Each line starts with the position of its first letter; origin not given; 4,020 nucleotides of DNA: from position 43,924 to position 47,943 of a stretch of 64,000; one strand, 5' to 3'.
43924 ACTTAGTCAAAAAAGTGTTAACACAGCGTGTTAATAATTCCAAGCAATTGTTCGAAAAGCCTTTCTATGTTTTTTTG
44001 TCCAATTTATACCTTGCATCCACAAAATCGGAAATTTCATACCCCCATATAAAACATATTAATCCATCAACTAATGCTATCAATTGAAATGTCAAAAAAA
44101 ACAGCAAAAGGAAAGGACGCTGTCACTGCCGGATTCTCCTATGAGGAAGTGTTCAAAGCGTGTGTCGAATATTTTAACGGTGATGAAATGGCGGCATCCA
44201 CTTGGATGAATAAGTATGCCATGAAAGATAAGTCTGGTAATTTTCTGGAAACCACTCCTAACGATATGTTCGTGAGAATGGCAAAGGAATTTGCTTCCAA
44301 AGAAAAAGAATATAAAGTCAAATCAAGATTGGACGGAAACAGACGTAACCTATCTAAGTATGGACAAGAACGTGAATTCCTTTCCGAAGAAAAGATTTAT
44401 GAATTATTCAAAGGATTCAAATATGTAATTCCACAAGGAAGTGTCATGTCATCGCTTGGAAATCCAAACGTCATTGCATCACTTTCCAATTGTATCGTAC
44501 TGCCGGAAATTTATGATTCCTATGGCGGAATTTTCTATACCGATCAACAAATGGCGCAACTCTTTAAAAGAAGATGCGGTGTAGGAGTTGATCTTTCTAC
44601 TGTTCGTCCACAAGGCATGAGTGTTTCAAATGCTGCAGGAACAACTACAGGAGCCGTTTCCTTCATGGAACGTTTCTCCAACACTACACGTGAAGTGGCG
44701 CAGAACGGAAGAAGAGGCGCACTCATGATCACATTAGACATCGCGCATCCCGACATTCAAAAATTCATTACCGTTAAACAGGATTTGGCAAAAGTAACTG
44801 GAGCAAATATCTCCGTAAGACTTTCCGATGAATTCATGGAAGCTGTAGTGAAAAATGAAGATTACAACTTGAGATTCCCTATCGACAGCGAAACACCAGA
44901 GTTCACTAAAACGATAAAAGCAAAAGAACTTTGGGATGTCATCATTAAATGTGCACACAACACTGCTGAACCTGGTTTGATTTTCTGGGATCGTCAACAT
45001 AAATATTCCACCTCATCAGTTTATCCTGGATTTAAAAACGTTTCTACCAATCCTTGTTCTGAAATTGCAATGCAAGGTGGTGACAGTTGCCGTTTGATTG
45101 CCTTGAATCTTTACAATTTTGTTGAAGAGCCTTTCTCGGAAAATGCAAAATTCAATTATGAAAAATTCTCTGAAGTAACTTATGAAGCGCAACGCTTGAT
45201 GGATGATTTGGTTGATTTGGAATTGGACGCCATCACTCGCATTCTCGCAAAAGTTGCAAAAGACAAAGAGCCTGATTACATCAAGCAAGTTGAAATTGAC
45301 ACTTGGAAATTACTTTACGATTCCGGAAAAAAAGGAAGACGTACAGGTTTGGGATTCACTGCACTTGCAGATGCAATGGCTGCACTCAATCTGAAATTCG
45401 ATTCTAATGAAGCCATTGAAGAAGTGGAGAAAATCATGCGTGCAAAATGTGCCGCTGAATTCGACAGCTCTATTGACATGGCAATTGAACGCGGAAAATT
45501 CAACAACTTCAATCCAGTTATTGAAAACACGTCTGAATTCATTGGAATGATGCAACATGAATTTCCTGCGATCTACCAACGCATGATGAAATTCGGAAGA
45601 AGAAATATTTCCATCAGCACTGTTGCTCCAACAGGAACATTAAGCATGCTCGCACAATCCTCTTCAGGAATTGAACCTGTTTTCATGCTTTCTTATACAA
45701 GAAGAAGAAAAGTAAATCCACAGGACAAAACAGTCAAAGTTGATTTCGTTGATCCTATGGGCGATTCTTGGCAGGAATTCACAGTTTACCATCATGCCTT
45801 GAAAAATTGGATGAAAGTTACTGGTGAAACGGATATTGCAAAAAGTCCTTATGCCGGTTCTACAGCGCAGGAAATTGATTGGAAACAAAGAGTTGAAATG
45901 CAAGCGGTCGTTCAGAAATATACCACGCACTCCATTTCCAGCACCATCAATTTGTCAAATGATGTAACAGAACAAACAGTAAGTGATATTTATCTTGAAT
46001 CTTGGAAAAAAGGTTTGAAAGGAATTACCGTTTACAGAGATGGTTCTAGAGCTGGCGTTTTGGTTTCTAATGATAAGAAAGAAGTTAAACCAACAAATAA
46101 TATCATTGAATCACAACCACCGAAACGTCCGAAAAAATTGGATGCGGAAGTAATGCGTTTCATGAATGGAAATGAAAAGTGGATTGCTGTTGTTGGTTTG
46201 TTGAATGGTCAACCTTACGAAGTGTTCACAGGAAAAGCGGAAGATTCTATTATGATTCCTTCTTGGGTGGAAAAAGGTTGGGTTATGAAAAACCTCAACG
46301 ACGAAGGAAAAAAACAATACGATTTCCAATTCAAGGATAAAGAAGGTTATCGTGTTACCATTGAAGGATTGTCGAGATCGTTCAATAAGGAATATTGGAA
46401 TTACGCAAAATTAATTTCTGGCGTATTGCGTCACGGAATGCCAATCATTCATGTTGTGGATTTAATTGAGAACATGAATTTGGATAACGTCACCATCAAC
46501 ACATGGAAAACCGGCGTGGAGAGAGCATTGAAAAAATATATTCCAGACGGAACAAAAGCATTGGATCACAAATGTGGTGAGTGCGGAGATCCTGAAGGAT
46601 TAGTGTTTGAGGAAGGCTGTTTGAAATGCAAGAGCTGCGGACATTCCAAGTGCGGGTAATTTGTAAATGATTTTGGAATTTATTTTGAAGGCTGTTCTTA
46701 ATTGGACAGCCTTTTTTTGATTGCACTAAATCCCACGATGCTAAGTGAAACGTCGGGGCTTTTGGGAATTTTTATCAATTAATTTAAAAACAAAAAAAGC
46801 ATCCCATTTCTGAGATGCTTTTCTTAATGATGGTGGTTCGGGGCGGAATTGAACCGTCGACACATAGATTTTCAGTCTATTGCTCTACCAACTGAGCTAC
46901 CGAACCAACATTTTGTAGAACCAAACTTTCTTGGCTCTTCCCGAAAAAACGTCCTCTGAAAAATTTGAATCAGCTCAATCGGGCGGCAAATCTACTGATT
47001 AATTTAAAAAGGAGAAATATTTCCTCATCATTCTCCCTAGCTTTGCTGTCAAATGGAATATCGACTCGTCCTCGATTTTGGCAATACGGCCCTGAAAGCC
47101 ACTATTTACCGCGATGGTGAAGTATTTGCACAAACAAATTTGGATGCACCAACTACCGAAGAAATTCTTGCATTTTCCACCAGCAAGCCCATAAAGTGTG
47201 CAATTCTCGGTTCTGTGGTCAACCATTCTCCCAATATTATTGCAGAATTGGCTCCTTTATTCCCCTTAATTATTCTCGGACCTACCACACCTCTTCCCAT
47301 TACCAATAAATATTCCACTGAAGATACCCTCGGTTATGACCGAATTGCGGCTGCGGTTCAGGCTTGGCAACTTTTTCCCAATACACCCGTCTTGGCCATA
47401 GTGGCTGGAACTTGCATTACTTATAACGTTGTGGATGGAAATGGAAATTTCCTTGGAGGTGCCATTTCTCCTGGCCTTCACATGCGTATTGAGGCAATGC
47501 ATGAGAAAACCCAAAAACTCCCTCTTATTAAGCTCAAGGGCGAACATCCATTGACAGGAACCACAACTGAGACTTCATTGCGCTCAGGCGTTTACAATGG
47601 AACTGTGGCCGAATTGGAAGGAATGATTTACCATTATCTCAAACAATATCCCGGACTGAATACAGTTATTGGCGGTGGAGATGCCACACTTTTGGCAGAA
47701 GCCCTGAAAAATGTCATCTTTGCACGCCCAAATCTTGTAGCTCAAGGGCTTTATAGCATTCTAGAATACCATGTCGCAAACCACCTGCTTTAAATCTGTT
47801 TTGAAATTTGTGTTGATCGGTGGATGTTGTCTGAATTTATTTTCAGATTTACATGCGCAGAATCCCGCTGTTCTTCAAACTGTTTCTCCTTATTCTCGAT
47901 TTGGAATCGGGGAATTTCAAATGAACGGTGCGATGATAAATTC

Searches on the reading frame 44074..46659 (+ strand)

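Call 46: search_protein_families(library=pfam, proteins=[window:44074-46659:+])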
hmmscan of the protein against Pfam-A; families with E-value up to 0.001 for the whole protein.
window:44074-46659:+ (861 aa): 2 families
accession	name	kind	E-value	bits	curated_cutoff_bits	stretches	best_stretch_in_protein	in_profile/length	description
PF02867.20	Ribonuc_red_lgC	-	1.2e-89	301.8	23.9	1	138-654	1-523/523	Ribonucleotide reductase, barrel domain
PF00317.26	Ribonuc_red_lgN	-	2.1e-09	37.7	28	1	37-120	4-65/77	Ribonucleotide reductase, all-alpha domain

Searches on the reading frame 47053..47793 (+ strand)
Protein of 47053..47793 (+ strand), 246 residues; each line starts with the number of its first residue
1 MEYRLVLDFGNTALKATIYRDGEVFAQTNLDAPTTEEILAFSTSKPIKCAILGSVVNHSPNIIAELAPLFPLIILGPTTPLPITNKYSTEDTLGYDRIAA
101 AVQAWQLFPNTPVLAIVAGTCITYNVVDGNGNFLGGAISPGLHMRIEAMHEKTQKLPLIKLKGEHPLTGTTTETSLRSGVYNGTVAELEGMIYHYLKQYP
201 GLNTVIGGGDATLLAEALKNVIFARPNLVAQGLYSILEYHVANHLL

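Call 46: search_protein_families(library=pfam, proteins=[window:47053-47793:+])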
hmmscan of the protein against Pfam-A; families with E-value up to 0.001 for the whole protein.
window:47053-47793:+ (246 aa): 1 family
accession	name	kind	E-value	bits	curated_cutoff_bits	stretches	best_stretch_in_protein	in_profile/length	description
PF03309.20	Pan_kinase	-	9.8e-40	137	24.7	1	5-192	2-203/205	Type III pantothenate kinase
